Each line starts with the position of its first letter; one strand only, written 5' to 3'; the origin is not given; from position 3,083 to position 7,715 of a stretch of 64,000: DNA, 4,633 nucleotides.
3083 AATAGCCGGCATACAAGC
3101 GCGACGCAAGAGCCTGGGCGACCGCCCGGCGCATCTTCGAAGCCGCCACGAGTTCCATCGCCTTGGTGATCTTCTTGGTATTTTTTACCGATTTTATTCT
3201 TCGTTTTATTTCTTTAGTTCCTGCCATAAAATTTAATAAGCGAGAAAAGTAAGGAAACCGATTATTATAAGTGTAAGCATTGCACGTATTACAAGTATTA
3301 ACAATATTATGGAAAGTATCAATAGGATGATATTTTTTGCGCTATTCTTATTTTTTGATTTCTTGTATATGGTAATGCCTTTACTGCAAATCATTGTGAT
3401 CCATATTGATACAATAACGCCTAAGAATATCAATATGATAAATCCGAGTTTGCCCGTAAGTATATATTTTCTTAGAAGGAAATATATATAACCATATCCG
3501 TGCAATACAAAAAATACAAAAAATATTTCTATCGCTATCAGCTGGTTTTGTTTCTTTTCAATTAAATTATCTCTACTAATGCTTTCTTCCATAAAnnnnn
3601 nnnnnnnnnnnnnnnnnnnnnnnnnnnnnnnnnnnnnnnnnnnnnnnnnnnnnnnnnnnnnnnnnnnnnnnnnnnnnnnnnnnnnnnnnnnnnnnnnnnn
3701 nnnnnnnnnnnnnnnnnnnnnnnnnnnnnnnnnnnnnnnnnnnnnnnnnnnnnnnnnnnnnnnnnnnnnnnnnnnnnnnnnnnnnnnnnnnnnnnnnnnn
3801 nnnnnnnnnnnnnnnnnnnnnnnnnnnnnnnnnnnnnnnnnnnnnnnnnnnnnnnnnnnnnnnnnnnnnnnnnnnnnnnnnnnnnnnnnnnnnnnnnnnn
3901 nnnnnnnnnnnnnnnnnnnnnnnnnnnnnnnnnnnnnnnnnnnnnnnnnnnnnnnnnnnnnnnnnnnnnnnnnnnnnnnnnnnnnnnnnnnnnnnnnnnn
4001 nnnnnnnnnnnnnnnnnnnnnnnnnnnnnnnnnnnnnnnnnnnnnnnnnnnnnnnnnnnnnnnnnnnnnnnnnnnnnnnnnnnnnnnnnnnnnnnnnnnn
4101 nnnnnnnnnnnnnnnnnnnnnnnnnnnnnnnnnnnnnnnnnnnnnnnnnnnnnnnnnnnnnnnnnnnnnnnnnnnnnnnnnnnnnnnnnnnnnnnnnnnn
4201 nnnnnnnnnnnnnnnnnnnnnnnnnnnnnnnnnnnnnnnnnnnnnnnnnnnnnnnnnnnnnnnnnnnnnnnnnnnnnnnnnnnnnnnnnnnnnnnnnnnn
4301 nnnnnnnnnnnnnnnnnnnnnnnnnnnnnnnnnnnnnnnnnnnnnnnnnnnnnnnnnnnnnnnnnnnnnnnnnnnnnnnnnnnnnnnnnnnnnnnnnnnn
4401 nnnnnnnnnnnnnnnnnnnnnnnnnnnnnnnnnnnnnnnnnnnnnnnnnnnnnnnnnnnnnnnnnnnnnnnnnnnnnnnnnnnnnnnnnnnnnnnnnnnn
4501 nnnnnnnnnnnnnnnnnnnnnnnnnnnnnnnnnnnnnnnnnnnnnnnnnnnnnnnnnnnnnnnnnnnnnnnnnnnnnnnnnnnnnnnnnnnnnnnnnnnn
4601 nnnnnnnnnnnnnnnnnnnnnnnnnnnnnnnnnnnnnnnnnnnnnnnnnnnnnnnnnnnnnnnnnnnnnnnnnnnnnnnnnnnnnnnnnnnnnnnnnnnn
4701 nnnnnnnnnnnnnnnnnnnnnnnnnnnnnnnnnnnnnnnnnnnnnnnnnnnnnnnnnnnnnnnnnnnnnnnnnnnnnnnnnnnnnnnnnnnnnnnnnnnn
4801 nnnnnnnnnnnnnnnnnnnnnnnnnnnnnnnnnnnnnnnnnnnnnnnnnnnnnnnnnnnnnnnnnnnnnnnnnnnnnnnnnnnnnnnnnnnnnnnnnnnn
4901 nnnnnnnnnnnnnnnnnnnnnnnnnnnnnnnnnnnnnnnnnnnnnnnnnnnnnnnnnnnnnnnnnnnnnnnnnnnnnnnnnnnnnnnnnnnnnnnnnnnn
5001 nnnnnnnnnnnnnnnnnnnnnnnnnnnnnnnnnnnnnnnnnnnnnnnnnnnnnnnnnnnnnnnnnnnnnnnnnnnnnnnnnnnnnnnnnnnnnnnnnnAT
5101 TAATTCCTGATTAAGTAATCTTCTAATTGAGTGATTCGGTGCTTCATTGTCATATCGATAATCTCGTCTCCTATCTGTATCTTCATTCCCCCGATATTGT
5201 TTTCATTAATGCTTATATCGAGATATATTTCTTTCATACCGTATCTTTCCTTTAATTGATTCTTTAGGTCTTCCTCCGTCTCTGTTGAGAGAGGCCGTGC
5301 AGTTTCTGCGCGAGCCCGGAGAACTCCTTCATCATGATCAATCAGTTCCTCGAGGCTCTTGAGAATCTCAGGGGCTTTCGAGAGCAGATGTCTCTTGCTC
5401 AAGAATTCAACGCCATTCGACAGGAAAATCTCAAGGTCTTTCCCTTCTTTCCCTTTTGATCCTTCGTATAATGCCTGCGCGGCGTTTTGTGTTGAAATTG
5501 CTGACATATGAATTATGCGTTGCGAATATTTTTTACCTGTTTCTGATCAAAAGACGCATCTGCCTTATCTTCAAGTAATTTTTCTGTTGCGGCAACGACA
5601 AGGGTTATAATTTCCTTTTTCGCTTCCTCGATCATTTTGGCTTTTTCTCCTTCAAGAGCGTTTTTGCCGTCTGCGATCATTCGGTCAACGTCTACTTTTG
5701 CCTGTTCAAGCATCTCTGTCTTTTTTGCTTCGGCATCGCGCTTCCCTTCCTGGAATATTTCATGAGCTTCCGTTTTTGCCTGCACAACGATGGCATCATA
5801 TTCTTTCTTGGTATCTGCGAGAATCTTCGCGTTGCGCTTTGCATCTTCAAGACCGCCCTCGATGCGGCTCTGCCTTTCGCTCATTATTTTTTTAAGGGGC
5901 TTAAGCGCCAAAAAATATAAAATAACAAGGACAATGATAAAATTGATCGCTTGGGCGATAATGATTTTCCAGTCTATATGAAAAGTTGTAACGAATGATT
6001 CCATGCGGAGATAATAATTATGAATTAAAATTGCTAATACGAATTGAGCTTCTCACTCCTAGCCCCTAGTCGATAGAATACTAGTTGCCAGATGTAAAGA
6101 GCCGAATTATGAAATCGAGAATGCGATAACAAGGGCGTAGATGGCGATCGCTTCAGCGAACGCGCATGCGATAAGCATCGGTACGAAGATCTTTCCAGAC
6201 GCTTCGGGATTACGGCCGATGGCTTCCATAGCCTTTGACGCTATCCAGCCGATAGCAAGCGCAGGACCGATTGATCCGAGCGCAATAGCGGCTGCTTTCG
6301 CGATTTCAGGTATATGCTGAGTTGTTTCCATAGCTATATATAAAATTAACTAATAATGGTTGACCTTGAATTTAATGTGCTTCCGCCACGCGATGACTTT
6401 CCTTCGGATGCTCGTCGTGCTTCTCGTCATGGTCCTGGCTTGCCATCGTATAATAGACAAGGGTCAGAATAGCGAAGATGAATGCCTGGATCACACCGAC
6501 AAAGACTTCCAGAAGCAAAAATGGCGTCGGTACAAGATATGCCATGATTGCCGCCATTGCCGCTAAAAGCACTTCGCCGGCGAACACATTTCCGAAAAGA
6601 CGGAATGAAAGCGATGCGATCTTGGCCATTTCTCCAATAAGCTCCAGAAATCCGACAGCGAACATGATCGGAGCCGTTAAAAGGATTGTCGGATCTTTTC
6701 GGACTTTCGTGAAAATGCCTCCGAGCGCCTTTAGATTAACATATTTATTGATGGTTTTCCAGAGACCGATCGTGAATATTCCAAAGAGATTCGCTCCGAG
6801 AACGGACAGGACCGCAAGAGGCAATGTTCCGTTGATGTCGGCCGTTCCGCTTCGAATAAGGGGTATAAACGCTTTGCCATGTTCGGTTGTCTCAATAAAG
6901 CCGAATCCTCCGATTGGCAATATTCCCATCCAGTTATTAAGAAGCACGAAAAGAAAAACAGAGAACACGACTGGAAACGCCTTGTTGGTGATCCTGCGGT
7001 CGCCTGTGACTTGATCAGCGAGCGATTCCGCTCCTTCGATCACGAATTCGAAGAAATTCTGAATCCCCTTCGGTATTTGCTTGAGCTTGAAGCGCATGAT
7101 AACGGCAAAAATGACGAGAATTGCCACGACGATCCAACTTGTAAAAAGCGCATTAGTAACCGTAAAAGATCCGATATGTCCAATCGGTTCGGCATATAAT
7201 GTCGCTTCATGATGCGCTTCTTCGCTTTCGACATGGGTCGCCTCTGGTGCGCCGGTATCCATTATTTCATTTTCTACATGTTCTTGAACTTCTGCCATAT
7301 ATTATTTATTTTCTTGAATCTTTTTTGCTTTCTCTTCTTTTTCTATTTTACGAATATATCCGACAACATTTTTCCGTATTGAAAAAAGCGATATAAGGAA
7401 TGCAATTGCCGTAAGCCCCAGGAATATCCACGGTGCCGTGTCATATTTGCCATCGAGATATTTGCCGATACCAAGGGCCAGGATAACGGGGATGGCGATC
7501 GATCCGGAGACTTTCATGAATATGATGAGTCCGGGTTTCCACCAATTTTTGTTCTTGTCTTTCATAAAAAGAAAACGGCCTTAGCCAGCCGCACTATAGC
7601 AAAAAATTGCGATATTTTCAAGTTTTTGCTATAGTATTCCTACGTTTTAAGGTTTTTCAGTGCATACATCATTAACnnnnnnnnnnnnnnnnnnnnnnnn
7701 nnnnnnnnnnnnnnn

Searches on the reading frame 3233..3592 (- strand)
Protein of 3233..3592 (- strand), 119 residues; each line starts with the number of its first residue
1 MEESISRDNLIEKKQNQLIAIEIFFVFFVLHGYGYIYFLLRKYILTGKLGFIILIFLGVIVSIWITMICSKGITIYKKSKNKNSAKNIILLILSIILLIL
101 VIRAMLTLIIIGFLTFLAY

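Call 4: search_protein_families(library=pfam, proteins=[window:3233-3592:-], max_evalue=1)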
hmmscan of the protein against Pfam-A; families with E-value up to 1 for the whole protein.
window:3233-3592:- (119 aa): 4 families
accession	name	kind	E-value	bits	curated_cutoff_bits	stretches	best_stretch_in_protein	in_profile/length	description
PF01891.21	CbiM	-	0.014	15.7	23.1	1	28-115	115-199/205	Cobalt uptake substrate-specific transmembrane region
PF06523.16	DUF1106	-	0.06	13.9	27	1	41-90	16-63/91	Protein of unknown function (DUF1106)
PF19529.4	DUF6057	-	0.4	9.9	29.8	1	15-106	146-252/569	Family of unknown function (DUF6057)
PF06749.17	DUF1218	-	0.6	11.1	25.3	0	59-110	5-55/95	Protein of unknown function (DUF1218)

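Call 6: find_homologous_proteins(query=window:3233-3592:-, max_evalue=0.01)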
Query window:3233-3592:- (119 aa): 1 proteins with E <= 0.01 among 290 candidates.
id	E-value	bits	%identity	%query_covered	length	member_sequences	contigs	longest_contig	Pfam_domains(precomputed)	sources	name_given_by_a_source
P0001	4.5e-63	228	100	100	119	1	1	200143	-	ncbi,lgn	-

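Call 7: find_encoding_contigs(protein=P0001, flank=10000, max_places=6)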
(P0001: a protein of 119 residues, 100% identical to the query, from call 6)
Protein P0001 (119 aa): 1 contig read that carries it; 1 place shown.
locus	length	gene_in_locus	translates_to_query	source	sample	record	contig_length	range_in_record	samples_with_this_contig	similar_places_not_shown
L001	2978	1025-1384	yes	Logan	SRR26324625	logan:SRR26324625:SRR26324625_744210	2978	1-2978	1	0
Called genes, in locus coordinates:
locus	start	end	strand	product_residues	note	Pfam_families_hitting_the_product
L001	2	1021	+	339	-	?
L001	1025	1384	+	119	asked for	-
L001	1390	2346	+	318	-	PF00231:ATP-synt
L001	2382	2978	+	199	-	?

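Call 31: predict_structure(protein=window:3233-3592:-)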
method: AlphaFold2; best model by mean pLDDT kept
length: 119 residues; sequences in the alignment: 1
mean_pLDDT: 76.9   pTM: 0.60
mean pLDDT of the five models: 76.9, 72.3, 71.9, 71.8, 65.0
residues with pLDDT >= 90: 0; 70-90: 100; 50-70: 19; < 50: 0
segments of 3 or more residues with pLDDT < 50: none
pLDDT, mean of each block of 10 residues (from residue 1): 69 82 83 77 66 77 80 72 74 84 82 77
secondary structure, 60 per line:
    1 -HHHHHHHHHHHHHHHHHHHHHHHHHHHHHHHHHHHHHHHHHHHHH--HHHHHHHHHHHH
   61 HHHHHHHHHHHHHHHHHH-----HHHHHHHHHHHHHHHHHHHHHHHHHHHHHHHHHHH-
elements in order: H2-46 H49-78 H84-118

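Call 32: search_protein_families(library=ncbifam, proteins=[window:3233-3592:-], max_evalue=1)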
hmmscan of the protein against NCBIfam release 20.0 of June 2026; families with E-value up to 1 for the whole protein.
window:3233-3592:- (119 aa): 2 families
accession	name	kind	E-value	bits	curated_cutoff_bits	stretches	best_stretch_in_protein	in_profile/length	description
TIGR01654.1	bact_immun_7tm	subfamily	0.17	10.3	189.35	1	21-108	229-316/681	bacteriocin-associated integral membrane protein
NF049893.1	spr0155_permease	equivalog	0.31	11.3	120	1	16-100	66-151/165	ABC transporter permease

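Call 33: search_protein_families(library=phrogs, proteins=[window:3233-3592:-], max_evalue=1)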
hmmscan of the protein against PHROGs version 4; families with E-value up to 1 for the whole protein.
window:3233-3592:- (119 aa): 1 family
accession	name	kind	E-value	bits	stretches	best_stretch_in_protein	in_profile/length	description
phrog_9828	-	unknown function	0.11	13.1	1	35-100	4-69/240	-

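Call 35: fold_search(model_id=the predicted structure, library=pdb)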
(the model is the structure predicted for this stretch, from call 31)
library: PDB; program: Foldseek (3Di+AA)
matches with E <= 10: 17; with E <= 0.001: 0
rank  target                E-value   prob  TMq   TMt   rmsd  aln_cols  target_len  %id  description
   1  7qpg_W                3.0e+00  0.47  0.56  0.10   4.5       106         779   11  Human RZZ kinetochore corona complex. (released 2022-03-16)
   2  9rgx_B                4.0e+00  0.47  0.58  0.70   3.2        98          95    8  X-ray crystal structure of a de novo designed single-chain antiparallel 3-helix coiled-coil bundle, sc-apCC3-ACW (released 2025-09-03)
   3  9k7x_B                4.3e+00  0.08  0.27  0.34  15.4       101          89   10  Crystal structure of designed calcium-induced homotrimer C3-Ca1-DN*3-20 (released 2025-10-29)
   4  4l8i_B                4.8e+00  0.09  0.33  0.34   8.4       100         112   13  Crystal structure of RSV epitope scaffold FFL_005 (released 2014-02-12)
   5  8fvt_A                5.7e+00  0.20  0.50  0.59   4.3        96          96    9  Multi-state design of two-state switchable hinge proteins (released 2023-08-16)
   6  3lg7_A                5.7e+00  0.20  0.56  0.54   4.2       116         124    8  Crystal structure of HIV epitope-scaffold 4E10_S0_1EZ3A_002_C (released 2010-09-22)
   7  9k7x_D                5.7e+00  0.08  0.27  0.35  16.4       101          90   10  Crystal structure of designed calcium-induced homotrimer C3-Ca1-DN*3-20 (released 2025-10-29)
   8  9rgx_A                6.4e+00  0.35  0.63  0.75   2.6        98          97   10  X-ray crystal structure of a de novo designed single-chain antiparallel 3-helix coiled-coil bundle, sc-apCC3-ACW (released 2025-09-03)
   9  8xyv_B                6.4e+00  0.21  0.49  0.57   4.2        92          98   13  De novo designed protein 0705-5 (released 2024-10-02)
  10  9had_B                6.8e+00  0.25  0.58  0.61   4.5       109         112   11  Der f 21 dust mite allergen with computationally designed DerF21_b10 binder (released 2024-12-18)
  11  5yny_B                7.6e+00  0.20  0.53  0.54   5.1        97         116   13  Structure of house dust mite allergen Der F 21 in PEG2KMME (released 2019-03-13)
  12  8rz1_D                7.6e+00  0.11  0.44  0.49   6.4       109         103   12  Synthetic immunogen RH5-34EM bound to monoclonal antibody R5.034 (released 2024-07-17)
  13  8zah_B                8.5e+00  0.12  0.51  0.29   4.7       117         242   15  Crystal structure of the channel protein CorA from Campylobacter jejuni (released 2024-06-19)
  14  8fih_B                8.5e+00  0.11  0.43  0.49   5.1        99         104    7  Multi-state design of two-state switchable hinge proteins (released 2023-08-16)
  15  8rz1_B                8.5e+00  0.08  0.38  0.41   8.2       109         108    8  Synthetic immunogen RH5-34EM bound to monoclonal antibody R5.034 (released 2024-07-17)
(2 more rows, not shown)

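Call 36: search_protein_representatives(protein=window:3233-3592:-)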
Query: 119 residues. Proteins with E-value up to 0.001 (for the whole library): 2; up to 1e-10: 1; up to 1e-30: 1. The best 2 are listed.
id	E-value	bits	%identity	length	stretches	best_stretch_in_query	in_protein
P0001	1.4e-63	228.1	100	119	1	1-119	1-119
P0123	1.5e-07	47.8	32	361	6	37-83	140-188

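Call 59: search_protein_families(library=pfam, alignment_id=A1, max_evalue=0.00001)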
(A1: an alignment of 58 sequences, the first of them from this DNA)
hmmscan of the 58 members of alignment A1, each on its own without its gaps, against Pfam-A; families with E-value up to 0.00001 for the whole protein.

A. member 1, seq(119 aa): 0 families

B. families by the number of members that match (of 58 scanned): 24 families
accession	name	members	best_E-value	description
PF05635.17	23S_rRNA_IVP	5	5.3e-35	23S rRNA-intervening sequence protein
PF02452.23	PemK_toxin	3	1.8e-21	PemK-like, MazF-like toxin of type II toxin-antitoxin system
PF00160.26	Pro_isomerase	2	6.9e-50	Cyclophilin type peptidyl-prolyl cis-trans isomerase/CLD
PF01934.22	HepT-like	2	1.2e-25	Ribonuclease HepT-like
PF01909.29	NTP_transf_2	2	5.5e-18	Nucleotidyltransferase domain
PF18765.7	Polbeta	2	9.5e-12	Polymerase beta, Nucleotidyltransferase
PF10543.14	ORF6N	1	1.9e-33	ORF6N domain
PF13366.12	PDDEXK_3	1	2.5e-24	PD-(D/E)XK nuclease superfamily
PF01541.30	GIY-YIG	1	5.8e-18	GIY-YIG catalytic domain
PF03091.20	CutA1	1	2.1e-17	CutA1 divalent ion tolerance protein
PF18924.5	DUF5674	1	1.6e-16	Protein of unknown function (DUF5674)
PF10049.14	DUF2283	1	7.4e-14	Protein of unknown function (DUF2283)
PF07927.17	HicA_toxin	1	1.4e-12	HicA toxin of bacterial toxin-antitoxin,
PF02498.22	Bro-N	1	1.6e-11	BRO family, N-terminal domain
PF04193.19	PQ-loop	1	2.3e-10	PQ loop repeat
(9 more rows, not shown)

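Call 69: search_protein_families(library=padloc, proteins=[window:3233-3592:-], max_evalue=1)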
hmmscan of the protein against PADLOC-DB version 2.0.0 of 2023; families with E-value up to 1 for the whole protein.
window:3233-3592:- (119 aa): 0 families

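Call 70: search_solved_structures(query=window:3233-3592:-, max_evalue=10)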
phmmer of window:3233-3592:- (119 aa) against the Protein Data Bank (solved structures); distinct sequences matched with E-value up to 10: 0.

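Call 83: find_related_loci(query=window:3233-3592:-, collection=viral_contigs, flank=3000)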
Query window:3233-3592:- (119 aa) in viral_contigs; peptide patterns used: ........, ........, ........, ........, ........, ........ (x = any residue, [..] = any of these).
46 stretches matched a pattern, but none encodes a relative of the query by tblastn (E <= 1e-3).

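Call 84: search_dna_similar(query=window:3233-3592:-, collection=phages, mode=protein, max_evalue=0.01, max_rows=5)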
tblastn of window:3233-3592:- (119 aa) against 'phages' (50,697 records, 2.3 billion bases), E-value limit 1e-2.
No match.

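Call 85: search_dna_similar(query=window:3233-3592:-, collection=plasmids, mode=protein, max_evalue=0.01, max_rows=5)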
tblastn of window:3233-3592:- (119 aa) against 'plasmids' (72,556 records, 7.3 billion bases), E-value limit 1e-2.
No match.

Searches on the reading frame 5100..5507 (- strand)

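Call 4: search_protein_families(library=pfam, proteins=[window:5100-5507:-], max_evalue=1)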
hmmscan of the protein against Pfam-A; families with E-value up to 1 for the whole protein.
window:5100-5507:- (135 aa): 1 family
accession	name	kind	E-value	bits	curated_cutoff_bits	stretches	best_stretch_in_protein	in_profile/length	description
PF00213.23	OSCP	-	8.2e-23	81.8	22.3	1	24-132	64-172/172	ATP synthase delta (OSCP) subunit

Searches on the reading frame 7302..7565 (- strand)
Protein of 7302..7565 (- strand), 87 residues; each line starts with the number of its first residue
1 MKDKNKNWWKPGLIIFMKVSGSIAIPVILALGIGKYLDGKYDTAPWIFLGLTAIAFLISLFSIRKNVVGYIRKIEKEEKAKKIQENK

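Call 4: search_protein_families(library=pfam, proteins=[window:7302-7565:-], max_evalue=1)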
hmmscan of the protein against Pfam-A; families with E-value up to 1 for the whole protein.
window:7302-7565:- (87 aa): 2 families
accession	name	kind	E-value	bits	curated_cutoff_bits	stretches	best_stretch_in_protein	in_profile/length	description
PF09527.15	ATPase_gene1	-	5.2e-08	33.3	26.6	1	14-63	2-51/54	Putative F0F1-ATPase subunit Ca2+/Mg2+ transporter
PF11026.13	DUF2721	-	0.21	11.9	28.3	1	14-62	67-115/129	Protein of unknown function (DUF2721)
